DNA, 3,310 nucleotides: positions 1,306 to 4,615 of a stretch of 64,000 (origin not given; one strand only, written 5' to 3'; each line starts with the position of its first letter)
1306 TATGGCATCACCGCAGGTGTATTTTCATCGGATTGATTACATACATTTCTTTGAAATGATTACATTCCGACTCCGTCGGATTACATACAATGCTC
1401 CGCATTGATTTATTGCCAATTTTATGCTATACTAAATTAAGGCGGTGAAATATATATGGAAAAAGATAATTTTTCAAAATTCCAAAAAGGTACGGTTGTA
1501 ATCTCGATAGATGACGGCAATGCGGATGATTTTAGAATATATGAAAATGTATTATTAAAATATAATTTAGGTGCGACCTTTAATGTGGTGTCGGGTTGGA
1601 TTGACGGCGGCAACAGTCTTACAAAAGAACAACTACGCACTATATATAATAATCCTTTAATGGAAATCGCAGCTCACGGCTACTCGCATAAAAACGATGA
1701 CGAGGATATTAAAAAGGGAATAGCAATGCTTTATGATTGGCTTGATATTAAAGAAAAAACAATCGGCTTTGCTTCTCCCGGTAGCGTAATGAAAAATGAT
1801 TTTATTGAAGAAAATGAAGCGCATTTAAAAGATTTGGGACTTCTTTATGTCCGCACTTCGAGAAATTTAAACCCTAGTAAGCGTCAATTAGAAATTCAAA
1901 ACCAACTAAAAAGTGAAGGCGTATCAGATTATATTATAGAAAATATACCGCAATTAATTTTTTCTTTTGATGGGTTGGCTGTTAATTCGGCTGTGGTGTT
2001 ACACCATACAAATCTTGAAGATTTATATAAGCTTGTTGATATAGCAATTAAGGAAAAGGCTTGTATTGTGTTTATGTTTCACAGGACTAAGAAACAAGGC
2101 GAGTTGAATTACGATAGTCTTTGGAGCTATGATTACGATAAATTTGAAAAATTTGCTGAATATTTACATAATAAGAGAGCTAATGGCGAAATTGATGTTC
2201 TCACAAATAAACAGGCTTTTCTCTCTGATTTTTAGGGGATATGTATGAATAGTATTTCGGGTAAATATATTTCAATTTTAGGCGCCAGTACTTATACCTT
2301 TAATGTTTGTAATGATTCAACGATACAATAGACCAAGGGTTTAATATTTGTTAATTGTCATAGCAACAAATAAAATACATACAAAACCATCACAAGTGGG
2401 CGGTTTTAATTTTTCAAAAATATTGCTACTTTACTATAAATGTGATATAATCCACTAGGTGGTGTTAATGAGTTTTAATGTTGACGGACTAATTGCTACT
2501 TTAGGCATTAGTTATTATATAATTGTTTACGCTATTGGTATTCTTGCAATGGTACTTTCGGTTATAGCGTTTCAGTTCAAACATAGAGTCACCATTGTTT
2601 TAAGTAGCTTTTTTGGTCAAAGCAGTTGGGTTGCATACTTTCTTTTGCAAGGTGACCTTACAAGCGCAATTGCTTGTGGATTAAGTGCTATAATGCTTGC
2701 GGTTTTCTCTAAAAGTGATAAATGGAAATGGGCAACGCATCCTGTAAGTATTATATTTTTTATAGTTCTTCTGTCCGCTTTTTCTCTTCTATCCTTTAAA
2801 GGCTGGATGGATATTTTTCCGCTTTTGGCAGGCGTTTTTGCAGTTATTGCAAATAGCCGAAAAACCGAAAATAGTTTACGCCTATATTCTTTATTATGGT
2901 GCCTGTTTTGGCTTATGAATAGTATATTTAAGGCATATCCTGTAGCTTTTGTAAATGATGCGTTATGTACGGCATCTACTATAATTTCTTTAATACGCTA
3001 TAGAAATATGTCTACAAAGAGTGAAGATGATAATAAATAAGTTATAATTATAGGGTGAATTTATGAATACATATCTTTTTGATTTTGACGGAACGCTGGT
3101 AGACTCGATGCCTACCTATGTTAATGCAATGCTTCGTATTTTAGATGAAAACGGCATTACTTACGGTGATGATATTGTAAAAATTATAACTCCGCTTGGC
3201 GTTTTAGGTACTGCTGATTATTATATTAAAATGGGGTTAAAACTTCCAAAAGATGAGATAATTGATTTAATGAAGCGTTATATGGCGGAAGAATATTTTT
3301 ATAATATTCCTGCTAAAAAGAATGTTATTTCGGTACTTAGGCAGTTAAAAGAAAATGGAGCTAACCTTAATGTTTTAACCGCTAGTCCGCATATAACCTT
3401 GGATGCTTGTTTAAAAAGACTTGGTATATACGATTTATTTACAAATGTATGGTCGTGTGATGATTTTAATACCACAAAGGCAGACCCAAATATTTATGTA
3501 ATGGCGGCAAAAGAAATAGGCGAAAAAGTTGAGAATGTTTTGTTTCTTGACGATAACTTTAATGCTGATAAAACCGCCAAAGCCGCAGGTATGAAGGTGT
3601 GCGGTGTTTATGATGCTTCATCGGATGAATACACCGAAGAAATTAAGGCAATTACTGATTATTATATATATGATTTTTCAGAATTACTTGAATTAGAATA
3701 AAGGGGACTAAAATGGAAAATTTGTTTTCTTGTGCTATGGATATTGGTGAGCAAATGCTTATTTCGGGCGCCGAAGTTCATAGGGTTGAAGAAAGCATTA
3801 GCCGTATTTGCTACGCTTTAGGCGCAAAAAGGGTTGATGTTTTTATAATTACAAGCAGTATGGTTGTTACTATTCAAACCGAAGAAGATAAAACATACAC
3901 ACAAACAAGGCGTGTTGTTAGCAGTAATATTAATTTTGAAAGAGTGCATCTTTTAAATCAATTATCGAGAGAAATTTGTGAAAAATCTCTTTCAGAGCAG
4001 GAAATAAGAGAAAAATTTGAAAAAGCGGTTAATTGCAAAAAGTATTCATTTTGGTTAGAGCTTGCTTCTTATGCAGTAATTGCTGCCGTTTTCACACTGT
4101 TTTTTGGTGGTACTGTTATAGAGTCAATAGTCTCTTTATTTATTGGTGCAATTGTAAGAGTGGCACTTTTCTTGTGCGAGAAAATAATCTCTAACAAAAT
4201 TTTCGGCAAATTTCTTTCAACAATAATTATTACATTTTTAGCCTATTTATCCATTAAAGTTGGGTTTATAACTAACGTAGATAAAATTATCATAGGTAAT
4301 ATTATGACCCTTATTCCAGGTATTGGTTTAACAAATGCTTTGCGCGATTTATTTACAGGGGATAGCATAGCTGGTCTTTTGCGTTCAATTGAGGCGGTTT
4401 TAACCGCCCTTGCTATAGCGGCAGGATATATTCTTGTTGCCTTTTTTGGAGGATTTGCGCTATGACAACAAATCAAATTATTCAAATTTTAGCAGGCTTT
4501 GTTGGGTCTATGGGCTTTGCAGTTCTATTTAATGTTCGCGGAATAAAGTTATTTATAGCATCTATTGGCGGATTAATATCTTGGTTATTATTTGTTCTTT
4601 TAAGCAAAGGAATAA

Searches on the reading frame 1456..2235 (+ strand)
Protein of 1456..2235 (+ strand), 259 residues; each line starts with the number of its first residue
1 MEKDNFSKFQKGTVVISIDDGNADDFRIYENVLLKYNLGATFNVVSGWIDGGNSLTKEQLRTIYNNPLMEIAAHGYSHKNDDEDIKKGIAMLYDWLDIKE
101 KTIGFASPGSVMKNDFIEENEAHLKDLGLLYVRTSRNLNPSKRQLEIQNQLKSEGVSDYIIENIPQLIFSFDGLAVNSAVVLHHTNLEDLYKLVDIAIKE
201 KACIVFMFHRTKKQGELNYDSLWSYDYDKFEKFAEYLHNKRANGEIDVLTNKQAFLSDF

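Call 38: search_protein_families(library=pfam, proteins=[window:1456-2235:+], max_evalue=0.001)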
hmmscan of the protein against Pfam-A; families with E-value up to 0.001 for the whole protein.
window:1456-2235:+ (259 aa): 1 family
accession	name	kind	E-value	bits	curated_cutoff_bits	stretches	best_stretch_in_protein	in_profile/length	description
PF01522.26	Polysacc_deac_1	-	5.1e-09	36.6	23.1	1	9-81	4-71/124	Polysaccharide deacetylase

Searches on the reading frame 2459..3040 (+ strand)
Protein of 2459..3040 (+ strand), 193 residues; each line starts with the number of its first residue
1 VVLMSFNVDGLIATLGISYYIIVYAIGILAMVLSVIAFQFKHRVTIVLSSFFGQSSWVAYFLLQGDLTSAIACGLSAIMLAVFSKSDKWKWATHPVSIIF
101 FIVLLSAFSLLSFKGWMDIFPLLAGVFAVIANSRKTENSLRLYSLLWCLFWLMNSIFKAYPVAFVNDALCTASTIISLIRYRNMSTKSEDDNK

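Call 38: search_protein_families(library=pfam, proteins=[window:2459-3040:+], max_evalue=0.001)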
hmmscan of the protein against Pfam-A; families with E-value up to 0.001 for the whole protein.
window:2459-3040:+ (193 aa): 1 family
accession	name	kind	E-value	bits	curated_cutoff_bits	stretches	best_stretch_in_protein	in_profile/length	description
PF10688.14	Imp-YgjV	-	1.5e-18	67.6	23.5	1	22-184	2-158/159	Bacterial inner membrane protein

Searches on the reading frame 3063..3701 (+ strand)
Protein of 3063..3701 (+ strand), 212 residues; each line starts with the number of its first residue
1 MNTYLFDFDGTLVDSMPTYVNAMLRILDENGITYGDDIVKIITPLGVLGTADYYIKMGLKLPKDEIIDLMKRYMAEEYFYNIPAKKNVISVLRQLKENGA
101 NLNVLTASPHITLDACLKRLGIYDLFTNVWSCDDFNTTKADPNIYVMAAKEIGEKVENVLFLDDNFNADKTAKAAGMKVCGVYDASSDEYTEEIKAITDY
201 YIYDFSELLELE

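Call 38: search_protein_families(library=pfam, proteins=[window:3063-3701:+], max_evalue=0.001)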
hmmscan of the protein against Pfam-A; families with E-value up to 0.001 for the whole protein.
window:3063-3701:+ (212 aa): 3 families
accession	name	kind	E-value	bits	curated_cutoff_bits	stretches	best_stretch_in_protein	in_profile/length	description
PF13419.12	HAD_2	-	4.8e-24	85.9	23.8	1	5-182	2-178/178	Haloacid dehalogenase-like hydrolase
PF00702.32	Hydrolase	-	8.7e-23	82.1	26.4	1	1-176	1-191/191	haloacid dehalogenase-like hydrolase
PF12710.13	HAD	-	2.8e-07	31.6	27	1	5-128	2-130/189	haloacid dehalogenase-like hydrolase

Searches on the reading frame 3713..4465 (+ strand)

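Call 38: search_protein_families(library=pfam, proteins=[window:3713-4465:+], max_evalue=0.001)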
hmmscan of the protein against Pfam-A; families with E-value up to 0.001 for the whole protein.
window:3713-4465:+ (250 aa): 2 families
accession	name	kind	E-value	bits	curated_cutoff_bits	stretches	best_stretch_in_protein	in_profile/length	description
PF06738.18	ThrE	-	7.9e-68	228.9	26.3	1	8-243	3-238/241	Putative threonine/serine exporter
PF12821.13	ThrE_2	-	7e-08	33.2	27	1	126-244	11-128/129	Threonine/Serine exporter, ThrE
